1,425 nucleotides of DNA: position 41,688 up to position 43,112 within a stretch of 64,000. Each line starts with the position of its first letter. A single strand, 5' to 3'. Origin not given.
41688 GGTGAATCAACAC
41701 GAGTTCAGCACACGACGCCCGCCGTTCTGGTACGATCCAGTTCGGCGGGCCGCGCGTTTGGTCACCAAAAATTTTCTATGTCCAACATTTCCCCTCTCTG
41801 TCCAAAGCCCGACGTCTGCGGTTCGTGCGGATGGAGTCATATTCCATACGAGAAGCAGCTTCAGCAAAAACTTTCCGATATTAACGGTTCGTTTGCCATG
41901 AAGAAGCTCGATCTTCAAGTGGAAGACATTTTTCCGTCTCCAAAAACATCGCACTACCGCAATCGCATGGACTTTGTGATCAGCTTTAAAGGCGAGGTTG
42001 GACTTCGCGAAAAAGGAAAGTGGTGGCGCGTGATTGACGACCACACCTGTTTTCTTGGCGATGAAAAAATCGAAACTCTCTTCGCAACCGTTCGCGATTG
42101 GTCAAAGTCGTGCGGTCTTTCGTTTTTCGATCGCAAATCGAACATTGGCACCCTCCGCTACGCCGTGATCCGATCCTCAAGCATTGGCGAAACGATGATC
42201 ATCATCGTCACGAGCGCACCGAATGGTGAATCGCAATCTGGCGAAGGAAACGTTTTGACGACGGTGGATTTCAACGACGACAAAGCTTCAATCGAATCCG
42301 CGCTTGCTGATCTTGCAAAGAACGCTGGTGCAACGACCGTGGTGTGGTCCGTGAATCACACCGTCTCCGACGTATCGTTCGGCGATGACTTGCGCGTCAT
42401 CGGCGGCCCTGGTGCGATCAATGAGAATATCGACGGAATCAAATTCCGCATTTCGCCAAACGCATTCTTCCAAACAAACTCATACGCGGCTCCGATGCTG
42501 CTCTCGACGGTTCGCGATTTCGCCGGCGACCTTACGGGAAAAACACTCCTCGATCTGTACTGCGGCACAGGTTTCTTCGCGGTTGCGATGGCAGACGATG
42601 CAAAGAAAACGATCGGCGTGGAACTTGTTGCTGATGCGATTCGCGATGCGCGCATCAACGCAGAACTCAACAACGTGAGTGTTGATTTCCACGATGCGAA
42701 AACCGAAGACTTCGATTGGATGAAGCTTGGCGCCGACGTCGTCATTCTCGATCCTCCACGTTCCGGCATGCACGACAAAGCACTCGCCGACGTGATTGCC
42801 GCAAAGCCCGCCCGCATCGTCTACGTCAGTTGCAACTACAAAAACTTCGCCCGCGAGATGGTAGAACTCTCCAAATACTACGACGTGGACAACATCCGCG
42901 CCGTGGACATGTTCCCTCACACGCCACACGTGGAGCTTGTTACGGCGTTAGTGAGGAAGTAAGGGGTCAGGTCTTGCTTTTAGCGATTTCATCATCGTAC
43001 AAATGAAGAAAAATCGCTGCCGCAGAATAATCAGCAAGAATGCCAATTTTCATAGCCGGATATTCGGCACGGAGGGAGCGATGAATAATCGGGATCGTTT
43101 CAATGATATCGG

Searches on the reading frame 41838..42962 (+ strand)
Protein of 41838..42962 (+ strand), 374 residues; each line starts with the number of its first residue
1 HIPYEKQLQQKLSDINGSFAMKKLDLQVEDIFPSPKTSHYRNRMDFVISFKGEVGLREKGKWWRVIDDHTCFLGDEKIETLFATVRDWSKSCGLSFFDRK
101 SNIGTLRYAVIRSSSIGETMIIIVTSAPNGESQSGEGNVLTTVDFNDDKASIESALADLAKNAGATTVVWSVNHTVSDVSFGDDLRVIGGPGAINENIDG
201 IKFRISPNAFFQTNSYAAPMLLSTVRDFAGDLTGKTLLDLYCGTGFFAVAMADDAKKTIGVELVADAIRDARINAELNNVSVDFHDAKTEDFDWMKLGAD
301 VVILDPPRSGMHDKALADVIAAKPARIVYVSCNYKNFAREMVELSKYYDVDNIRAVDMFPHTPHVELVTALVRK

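Call 3: search_protein_families(library=pfam, proteins=[window:41838-42962:+], max_evalue=1)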
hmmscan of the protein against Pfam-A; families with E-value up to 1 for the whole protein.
window:41838-42962:+ (374 aa): 17 families
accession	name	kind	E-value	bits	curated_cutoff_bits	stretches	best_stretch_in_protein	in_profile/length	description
PF05958.17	tRNA_U5-meth_tr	-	1.7e-25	90.2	23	2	201-371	170-354/357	tRNA (Uracil-5-)-methyltransferase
PF13847.12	Methyltransf_31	-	3.4e-10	40.2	27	1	234-317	4-95/145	Methyltransferase domain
PF05175.20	MTS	-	2.5e-07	30.9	23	1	217-311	19-112/170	Methyltransferase small domain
PF13649.12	Methyltransf_25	-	5.2e-07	30.7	27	1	238-304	2-70/97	Methyltransferase domain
PF06325.19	PrmA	-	4.8e-05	23.4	22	1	232-303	160-231/296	Ribosomal protein L11 methyltransferase (PrmA)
PF02475.24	TRM5-TYW2_MTfase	-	0.00022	21.6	28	1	234-309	37-115/164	TRM5/TYW2 methyltransferase domain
PF08241.18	Methyltransf_11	-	0.00079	20.5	21.2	1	238-303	1-65/95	Methyltransferase domain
PF13489.12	Methyltransf_23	-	0.0016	18.7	27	1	226-286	14-69/164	Methyltransferase domain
PF09445.16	Methyltransf_15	-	0.0018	18.3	22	1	235-311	2-84/165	RNA cap guanine-N2 methyltransferase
PF03602.21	Cons_hypoth95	-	0.0028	17.8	24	1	231-318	39-134/182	Conserved hypothetical protein 95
PF01209.24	Ubie_methyltran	-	0.0093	15.8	20.1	1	225-264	39-78/233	ubiE/COQ5 methyltransferase family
PF08003.17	Methyltransf_9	-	0.032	13.6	23.8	1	225-262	107-145/315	Protein of unknown function (DUF1698)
PF01170.24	UPF0020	-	0.039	14.1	22.3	0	254-307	75-130/197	RMKL-like, methyltransferase domain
PF05724.17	TPMT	-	0.058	13.5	26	1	226-289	31-93/218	Thiopurine S-methyltransferase (TPMT)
PF20335.4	DUF6630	-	0.13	13.1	27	0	138-185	59-101/158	Domain of unknown function (DUF6630)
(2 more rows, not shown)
